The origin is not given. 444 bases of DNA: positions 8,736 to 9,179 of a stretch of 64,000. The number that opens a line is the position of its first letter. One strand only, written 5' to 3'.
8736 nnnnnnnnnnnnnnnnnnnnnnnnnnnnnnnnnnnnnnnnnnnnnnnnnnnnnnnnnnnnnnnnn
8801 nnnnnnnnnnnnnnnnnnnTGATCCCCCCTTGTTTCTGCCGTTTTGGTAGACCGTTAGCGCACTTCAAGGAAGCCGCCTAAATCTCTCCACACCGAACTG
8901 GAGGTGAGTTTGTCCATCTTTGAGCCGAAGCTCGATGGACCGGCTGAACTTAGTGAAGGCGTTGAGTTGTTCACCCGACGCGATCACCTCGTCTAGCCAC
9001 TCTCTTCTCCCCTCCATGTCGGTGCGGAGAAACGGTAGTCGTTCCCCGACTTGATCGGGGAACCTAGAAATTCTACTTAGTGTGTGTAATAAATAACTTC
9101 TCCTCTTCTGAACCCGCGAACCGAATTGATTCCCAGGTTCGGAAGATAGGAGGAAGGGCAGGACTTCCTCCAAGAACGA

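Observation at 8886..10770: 143-bp near-perfect direct repeats flanking a single gene, plus a third degenerate copy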

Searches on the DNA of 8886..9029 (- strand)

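Call 27: build_rna_model(alignment_id=A2)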
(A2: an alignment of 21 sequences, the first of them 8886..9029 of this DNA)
Model R1 built from alignment A2 (21 sequences, 194 columns); structure: RNAalifold consensus.
model positions 144; base pairs 35; branch points 1; effective number of sequences 3.98; information 0.59 bits per position. Calibrated on 0.2 Mb of random sequence (short: E-values are rough).
structure used (alignment columns):
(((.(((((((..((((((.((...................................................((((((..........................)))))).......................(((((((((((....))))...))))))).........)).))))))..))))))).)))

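Call 28: search_with_rna_model(model_id=R1, sources=[window, L002, L003, L005, L006, L008, L010, L011, L012, L015, L016, L018, L019, L020, L022, L024, L004, L007, L009, L013, L014, L017, L021, L023], max_evalue=1, make_alignment=true)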
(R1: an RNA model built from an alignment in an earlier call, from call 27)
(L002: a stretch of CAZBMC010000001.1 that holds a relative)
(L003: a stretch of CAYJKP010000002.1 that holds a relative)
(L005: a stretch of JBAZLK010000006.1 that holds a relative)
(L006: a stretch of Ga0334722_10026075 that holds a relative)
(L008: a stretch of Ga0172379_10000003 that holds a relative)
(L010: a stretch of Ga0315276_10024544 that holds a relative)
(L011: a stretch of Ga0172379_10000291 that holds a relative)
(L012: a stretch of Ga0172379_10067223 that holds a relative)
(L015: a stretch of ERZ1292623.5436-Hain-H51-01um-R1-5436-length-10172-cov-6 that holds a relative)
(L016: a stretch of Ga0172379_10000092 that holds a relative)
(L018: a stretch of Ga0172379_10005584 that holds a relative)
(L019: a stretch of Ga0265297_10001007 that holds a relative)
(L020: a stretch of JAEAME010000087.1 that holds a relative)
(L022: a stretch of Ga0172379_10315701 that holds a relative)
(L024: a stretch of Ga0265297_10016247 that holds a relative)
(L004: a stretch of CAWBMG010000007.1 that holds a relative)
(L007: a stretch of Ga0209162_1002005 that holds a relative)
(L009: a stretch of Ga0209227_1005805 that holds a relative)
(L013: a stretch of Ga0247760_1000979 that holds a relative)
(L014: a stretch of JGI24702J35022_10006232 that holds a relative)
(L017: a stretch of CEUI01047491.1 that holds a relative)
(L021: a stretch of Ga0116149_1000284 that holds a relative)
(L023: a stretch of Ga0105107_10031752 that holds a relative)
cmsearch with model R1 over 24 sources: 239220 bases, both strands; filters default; matches with E-value up to 1: 48.
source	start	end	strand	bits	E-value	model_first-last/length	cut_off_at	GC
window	8886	9029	-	129.3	3.6e-33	1-144/144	no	0.57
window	10317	10460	-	128.4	6.4e-33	1-144/144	no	0.56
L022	778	940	-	122.2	3.2e-31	1-144/144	no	0.56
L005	3110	3251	+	120.3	1.1e-30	1-144/144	no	0.61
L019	10127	10268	+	120.3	1.1e-30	1-144/144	no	0.61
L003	6494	6635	-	120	1.3e-30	1-144/144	no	0.6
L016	8976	9139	+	119.8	1.5e-30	1-144/144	no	0.59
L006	365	528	-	119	2.3e-30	1-144/144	no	0.62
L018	380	542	-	119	2.4e-30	1-144/144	no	0.56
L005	2892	3032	+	114.5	4.3e-29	1-144/144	no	0.57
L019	9909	10049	+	114.5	4.3e-29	1-144/144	no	0.57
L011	2379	2523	+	114.1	5.2e-29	1-144/144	no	0.55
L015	1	162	+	111.5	2.8e-28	2-144/144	5'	0.57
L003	6813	6974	-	109.9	7.3e-28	1-144/144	no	0.55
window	10634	10775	-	108.3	2.1e-27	1-144/144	no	0.54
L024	683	823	+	107.8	2.8e-27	1-144/144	no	0.58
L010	1301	1441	-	104.2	2.8e-26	1-144/144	no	0.59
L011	4097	4292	+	103.4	4.6e-26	1-144/144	no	0.56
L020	565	704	-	99.2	6.4e-25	1-144/144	no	0.63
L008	12329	12471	+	98.2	1.2e-24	1-144/144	no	0.54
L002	176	329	-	91.5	8.1e-23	1-144/144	no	0.56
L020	1241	1387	-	89.7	2.6e-22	1-144/144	no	0.55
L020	1492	1650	-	78.8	2.6e-19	1-144/144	no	0.51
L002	1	150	-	76.6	1e-18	1-136/144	3'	0.59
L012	2244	2387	-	68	2.4e-16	1-144/144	no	0.48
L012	2020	2164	-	56.9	2.5e-13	1-144/144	no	0.45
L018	187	355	-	55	8.6e-13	1-144/144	no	0.51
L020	1009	1160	-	45.5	3.4e-10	1-144/144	no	0.54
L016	9222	9364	+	34.8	2.9e-07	1-144/144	no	0.48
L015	563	647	+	30.5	4.4e-06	1-144/144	no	0.42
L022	550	699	-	29.7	7.2e-06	1-144/144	no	0.47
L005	3110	3251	-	25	0.00014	1-144/144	no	0.61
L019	10127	10268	-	25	0.00014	1-144/144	no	0.61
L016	9222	9364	-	24.1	0.00025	1-144/144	no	0.48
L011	4097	4292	-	23.4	0.00039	1-144/144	no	0.56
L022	550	699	+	20.7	0.0021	1-144/144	no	0.47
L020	1241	1387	+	20.3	0.0028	1-144/144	no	0.55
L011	2379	2523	-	18.2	0.01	1-144/144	no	0.55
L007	8667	8819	-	16.1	0.038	1-144/144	no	0.52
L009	5018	5170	-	16.1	0.038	1-144/144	no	0.52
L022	778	940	+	16.1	0.04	1-144/144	no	0.56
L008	11834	11915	+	15.8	0.046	1-144/144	no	0.48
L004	946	960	+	14.9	0.084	96-110/144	no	0.53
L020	1492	1650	+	13.8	0.17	1-144/144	no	0.51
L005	2892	3032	-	13.4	0.21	1-144/144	no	0.57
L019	9909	10049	-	13.4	0.21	1-144/144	no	0.57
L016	1821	1924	-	12.1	0.48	1-144/144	no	0.5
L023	326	461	+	11.3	0.78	1-144/144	no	0.48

Alignment A3: 48 matches aligned to the model, 390 columns, each read 5' to 3' on its own strand. Consensus structure (alignment columns), stored with it:
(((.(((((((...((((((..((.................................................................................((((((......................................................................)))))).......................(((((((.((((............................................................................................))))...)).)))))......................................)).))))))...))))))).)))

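Call 38: search_with_rna_model(model_id=R1, sources=[window, L002, L003, L005, L006, L008, L010, L011, L012, L015, L016, L018, L020, L022, L024], max_evalue=1e-9, make_alignment=true)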
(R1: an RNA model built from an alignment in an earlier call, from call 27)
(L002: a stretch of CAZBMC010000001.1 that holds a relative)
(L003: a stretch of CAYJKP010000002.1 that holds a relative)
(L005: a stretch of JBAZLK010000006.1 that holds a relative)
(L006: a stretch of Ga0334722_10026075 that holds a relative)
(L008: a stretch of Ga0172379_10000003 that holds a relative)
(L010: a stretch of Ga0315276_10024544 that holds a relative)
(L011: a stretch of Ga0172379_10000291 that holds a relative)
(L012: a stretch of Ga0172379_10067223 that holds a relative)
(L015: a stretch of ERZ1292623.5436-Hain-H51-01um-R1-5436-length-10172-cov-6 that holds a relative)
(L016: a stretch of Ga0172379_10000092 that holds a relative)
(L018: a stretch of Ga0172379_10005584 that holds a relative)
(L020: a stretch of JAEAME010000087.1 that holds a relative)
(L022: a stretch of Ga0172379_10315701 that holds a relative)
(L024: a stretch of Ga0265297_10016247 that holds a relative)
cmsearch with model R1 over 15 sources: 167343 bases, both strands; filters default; matches with E-value up to 1e-9: 26.
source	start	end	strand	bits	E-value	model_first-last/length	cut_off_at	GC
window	8886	9029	-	129.3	2.5e-33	1-144/144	no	0.57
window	10317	10460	-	128.4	4.4e-33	1-144/144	no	0.56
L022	778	940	-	122.2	2.2e-31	1-144/144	no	0.56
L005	3110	3251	+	120.3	7.4e-31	1-144/144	no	0.61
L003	6494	6635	-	120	9.2e-31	1-144/144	no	0.6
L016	8976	9139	+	119.8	1e-30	1-144/144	no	0.59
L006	365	528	-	119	1.6e-30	1-144/144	no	0.62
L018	380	542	-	119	1.6e-30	1-144/144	no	0.56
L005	2892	3032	+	114.5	3e-29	1-144/144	no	0.57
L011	2379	2523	+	114.1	3.7e-29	1-144/144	no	0.55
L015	1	162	+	111.5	1.9e-28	2-144/144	5'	0.57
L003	6813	6974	-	109.9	5.1e-28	1-144/144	no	0.55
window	10634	10775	-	108.3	1.5e-27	1-144/144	no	0.54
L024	683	823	+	107.8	1.9e-27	1-144/144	no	0.58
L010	1301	1441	-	104.2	1.9e-26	1-144/144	no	0.59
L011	4097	4292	+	103.4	3.2e-26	1-144/144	no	0.56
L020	565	704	-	99.2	4.5e-25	1-144/144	no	0.63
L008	12329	12471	+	98.2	8.6e-25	1-144/144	no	0.54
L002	176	329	-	91.5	5.7e-23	1-144/144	no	0.56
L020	1241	1387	-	89.7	1.9e-22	1-144/144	no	0.55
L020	1492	1650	-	78.8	1.8e-19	1-144/144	no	0.51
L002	1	150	-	76.6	7.2e-19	1-136/144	3'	0.59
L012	2244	2387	-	68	1.7e-16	1-144/144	no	0.48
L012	2020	2164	-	56.9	1.8e-13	1-144/144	no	0.45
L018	187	355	-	55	6e-13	1-144/144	no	0.51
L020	1009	1160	-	45.5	2.4e-10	1-144/144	no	0.54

Alignment A4: 26 matches aligned to the model, 308 columns, each read 5' to 3' on its own strand. Consensus structure (alignment columns), stored with it:
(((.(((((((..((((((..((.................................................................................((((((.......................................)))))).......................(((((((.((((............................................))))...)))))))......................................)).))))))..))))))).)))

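Call 52: search_with_rna_model(model_id=R1, sources=[L026, L027, L025], max_evalue=1, show_alignments=2)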
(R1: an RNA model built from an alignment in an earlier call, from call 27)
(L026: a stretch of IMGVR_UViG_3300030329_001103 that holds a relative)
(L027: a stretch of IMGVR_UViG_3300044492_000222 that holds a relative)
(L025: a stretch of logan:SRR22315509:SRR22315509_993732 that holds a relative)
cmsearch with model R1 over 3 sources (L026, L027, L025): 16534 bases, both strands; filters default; matches with E-value up to 1: 2.
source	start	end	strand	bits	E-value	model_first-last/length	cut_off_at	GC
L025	202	343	-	108.3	1.4e-28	1-144/144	no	0.54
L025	1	28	-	21.5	8.9e-05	1-28/144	3'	0.64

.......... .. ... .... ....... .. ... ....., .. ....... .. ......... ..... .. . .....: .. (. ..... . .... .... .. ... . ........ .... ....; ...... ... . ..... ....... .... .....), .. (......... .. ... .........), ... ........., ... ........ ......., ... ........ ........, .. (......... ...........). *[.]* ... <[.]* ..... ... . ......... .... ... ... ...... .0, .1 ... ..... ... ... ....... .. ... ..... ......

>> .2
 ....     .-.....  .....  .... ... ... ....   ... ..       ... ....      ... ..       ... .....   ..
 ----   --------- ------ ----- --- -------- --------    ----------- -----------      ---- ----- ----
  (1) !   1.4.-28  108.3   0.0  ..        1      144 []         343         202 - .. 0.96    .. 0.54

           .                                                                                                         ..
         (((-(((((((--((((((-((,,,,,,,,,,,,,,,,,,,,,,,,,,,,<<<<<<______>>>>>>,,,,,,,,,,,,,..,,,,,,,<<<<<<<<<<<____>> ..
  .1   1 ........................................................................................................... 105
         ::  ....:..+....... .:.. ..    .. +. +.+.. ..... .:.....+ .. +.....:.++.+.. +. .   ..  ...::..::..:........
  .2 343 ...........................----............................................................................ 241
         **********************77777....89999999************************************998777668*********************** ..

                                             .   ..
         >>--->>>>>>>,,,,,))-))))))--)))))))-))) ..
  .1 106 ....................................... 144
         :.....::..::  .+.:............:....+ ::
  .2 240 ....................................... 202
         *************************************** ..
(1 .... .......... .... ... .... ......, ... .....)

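Call 60: search_with_rna_model(model_id=R1, sources=[L028, L029, L030, L031, L032, L033, L034], max_evalue=0.01)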
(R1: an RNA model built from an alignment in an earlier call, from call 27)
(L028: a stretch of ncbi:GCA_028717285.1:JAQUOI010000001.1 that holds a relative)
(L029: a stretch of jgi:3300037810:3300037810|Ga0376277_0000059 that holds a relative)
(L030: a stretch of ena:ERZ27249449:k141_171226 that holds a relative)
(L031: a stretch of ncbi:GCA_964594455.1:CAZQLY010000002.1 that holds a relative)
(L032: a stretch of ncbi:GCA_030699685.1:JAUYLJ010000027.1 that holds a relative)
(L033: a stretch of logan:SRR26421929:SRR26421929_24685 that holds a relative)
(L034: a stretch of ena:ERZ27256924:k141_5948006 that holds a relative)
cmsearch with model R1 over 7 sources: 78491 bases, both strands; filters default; matches with E-value up to 0.01: 20.
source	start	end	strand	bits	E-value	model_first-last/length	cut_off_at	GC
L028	5107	5250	-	129.2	1.3e-33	1-144/144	no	0.56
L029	4286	4430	-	114.1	1.7e-29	1-144/144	no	0.55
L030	4286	4430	-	114.1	1.7e-29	1-144/144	no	0.55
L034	4480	4624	-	112.4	5.1e-29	1-144/144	no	0.55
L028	5424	5565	-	103.5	1.4e-26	1-144/144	no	0.53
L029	2517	2712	-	103.4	1.5e-26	1-144/144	no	0.56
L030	2517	2712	-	103.4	1.5e-26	1-144/144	no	0.56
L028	3890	4059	-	99.4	1.9e-25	1-144/144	no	0.56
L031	5230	5370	-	89.8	8e-23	1-144/144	no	0.55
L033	5085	5254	-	80.4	3e-20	1-144/144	no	0.6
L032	5110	5259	-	53.1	9e-13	1-144/144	no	0.52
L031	4383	4537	-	48.9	1.3e-11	1-144/144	no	0.54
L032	5282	5433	-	48.6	1.6e-11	1-144/144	no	0.48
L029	2517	2712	+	23.4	0.00013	1-144/144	no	0.56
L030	2517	2712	+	23.4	0.00013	1-144/144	no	0.56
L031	5230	5370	+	22.2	0.00027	1-144/144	no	0.55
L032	5110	5259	+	19.5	0.0015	1-144/144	no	0.52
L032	5282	5433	+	18.5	0.0028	1-144/144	no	0.48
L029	4286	4430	+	18.2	0.0033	1-144/144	no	0.55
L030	4286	4430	+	18.2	0.0033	1-144/144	no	0.55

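Call 70: search_with_rna_model(model_id=R1, sources=[L035], max_evalue=0.1)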
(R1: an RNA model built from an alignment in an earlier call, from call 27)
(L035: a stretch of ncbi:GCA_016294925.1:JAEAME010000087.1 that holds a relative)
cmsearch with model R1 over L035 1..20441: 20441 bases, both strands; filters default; matches with E-value up to 0.1: 6.
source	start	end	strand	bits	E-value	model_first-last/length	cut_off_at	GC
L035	8484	8623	-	99.2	5.4e-26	1-144/144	no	0.63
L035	9160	9306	-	89.7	2.3e-23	1-144/144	no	0.55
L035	9411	9569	-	78.8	2.2e-20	1-144/144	no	0.51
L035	8928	9079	-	45.5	2.9e-11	1-144/144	no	0.54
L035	9160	9306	+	20.3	0.00024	1-144/144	no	0.55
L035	9411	9569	+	13.8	0.014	1-144/144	no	0.51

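Call 76: search_with_rna_model(model_id=R1, sources=[L037, L038, L039], max_evalue=0.1)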
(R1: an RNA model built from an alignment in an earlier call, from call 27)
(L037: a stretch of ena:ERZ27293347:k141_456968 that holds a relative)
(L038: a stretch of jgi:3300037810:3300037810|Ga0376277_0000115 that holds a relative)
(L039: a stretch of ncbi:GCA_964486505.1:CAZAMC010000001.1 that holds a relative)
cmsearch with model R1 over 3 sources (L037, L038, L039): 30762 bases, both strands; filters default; matches with E-value up to 0.1: 7.
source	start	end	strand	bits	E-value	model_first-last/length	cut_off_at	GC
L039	6518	6680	+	117.2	9.7e-31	1-144/144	no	0.56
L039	6705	6840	+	90.2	2.5e-23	1-144/144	no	0.52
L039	7176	7348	+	55.9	6.1e-14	1-144/144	no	0.59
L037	6830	7024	+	50.3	2.2e-12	1-144/144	no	0.44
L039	6705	6840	-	24.4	2.6e-05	1-144/144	no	0.52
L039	6518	6680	-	16.2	0.0047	1-144/144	no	0.56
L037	6661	6803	+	14.8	0.011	1-144/144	no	0.5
